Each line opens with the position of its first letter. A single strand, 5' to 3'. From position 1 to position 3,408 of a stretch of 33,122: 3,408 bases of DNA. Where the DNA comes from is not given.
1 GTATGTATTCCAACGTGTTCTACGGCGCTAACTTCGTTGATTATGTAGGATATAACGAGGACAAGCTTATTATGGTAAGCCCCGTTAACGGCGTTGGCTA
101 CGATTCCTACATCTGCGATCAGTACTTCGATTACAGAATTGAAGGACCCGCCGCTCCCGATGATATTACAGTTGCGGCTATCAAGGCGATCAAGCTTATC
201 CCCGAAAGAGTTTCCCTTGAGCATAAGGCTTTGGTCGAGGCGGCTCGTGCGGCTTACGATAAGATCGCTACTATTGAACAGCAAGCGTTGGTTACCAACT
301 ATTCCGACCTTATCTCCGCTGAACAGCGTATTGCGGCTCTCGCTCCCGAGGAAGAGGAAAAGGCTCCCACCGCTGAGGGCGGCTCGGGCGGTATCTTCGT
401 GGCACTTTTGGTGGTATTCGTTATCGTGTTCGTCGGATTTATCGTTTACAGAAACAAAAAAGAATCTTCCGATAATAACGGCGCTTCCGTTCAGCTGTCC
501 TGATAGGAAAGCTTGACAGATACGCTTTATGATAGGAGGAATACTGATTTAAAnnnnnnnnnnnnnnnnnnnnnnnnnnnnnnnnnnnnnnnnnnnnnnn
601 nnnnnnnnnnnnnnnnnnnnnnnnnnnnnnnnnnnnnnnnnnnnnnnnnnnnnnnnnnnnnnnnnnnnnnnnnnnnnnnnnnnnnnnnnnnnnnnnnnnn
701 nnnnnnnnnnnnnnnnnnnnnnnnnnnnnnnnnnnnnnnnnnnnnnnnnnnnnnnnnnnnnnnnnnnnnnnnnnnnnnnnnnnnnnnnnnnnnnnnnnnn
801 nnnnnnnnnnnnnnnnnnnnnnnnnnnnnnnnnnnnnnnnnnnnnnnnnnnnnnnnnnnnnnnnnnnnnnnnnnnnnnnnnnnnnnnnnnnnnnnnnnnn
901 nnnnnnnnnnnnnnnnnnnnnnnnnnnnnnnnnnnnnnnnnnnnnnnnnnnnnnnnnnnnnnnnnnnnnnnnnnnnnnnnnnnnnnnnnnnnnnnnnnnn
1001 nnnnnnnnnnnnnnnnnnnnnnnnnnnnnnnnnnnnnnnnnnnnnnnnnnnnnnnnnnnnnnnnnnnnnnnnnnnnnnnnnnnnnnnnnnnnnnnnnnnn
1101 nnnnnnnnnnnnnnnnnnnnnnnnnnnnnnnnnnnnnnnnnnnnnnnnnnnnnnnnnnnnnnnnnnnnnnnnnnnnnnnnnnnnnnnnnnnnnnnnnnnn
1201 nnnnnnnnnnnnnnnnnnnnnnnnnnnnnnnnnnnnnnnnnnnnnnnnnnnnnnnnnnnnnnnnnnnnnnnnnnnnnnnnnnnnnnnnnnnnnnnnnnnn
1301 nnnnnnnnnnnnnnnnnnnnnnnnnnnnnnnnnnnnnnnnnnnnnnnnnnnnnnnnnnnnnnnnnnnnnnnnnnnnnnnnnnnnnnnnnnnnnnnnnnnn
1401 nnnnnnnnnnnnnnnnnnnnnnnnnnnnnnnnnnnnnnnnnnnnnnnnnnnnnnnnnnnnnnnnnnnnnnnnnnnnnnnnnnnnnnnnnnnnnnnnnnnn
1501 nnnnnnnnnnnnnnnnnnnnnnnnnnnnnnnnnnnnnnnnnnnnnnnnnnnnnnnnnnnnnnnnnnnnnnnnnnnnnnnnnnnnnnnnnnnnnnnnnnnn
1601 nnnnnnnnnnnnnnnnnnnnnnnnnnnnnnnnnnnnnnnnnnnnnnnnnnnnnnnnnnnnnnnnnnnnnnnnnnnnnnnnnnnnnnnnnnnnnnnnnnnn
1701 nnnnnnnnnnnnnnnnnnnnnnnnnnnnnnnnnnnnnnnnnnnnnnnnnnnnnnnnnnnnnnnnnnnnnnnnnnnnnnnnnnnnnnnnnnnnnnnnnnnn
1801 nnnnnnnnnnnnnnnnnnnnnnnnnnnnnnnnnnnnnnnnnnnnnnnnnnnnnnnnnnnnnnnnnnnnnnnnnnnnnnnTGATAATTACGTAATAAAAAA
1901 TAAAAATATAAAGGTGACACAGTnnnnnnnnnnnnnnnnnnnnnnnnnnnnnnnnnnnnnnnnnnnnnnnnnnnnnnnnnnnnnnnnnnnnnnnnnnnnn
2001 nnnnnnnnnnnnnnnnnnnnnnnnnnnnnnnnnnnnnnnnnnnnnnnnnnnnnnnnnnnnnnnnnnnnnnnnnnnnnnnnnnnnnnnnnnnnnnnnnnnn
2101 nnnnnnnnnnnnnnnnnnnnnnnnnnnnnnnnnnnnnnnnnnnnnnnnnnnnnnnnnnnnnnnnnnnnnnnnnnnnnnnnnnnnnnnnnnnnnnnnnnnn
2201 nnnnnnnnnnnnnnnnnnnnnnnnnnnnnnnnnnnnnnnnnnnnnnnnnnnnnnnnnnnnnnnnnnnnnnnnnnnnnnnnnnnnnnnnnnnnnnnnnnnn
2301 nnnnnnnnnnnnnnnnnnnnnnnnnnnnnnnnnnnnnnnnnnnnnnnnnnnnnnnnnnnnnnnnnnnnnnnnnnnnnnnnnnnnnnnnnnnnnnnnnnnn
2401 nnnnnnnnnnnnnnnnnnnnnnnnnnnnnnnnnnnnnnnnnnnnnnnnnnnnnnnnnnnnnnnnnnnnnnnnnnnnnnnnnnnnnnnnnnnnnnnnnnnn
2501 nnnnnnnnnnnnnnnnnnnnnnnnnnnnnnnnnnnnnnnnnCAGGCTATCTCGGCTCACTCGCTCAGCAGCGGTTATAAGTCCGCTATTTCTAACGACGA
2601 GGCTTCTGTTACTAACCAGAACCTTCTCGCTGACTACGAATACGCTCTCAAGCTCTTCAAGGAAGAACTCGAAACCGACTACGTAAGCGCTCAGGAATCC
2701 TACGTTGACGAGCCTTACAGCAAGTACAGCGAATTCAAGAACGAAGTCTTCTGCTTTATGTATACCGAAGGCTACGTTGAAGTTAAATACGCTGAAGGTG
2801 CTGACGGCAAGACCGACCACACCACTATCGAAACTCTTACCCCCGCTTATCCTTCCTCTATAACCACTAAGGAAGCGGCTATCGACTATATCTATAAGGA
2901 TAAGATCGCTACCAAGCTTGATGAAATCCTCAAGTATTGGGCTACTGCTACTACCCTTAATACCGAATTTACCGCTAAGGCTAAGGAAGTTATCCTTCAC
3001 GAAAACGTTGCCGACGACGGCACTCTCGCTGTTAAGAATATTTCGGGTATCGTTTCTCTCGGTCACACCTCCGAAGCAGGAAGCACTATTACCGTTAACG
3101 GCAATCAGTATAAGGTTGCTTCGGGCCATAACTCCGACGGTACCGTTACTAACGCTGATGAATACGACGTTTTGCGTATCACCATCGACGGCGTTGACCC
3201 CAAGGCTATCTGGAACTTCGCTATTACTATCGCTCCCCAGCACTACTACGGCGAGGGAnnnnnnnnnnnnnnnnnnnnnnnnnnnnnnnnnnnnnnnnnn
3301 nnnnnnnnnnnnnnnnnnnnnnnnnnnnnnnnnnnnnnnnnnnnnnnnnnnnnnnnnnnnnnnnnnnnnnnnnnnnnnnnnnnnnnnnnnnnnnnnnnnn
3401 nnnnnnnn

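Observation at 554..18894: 18-kb co-directional cluster coupling an Opp/Dpp-type importer to modular thioredoxin-fold and binding lipoproteins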

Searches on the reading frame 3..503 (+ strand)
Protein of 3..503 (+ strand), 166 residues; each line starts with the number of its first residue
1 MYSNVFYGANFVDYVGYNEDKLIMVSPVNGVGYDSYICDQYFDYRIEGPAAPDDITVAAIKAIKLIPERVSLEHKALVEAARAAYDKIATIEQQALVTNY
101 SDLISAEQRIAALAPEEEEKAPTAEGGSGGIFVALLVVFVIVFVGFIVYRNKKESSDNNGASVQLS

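Call 5: search_protein_families(library=pfam, proteins=[window:3-503:+], max_evalue=0.01)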
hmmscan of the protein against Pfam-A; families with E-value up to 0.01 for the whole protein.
window:3-503:+ (166 aa): 0 families

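Call 6: search_protein_families(library=ncbifam, proteins=[window:3-503:+], max_evalue=0.01)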
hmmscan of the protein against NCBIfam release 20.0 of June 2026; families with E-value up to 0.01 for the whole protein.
window:3-503:+ (166 aa): 1 family
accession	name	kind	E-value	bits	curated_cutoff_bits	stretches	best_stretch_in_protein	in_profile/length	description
TIGR04145.2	Firmicu_CTERM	equivalog_domain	0.0021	18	50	1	103-154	141-190/191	Firmicu-CTERM sorting domain-containing protein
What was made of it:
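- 3..503 (+): 3' end (last 166 codons) of a cell-envelope S8 protease gene, with C-terminal membrane anchor. The rest is cut off by the contig end. Weak Firmicu-CTERM hit (call 6).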

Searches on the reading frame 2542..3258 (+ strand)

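Call 71: search_protein_families(library=pfam, proteins=[window:2542-3258:+], max_evalue=1)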
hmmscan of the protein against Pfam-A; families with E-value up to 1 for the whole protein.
window:2542-3258:+ (239 aa): 2 families
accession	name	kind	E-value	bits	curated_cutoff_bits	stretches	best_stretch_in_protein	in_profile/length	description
PF05984.18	Cytomega_UL20A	-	0.033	15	27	1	175-219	36-79/107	Cytomegalovirus UL20A protein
PF02839.19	CBM_5_12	-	0.095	13.2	26.2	1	179-200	10-30/44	Carbohydrate-binding module family 5/12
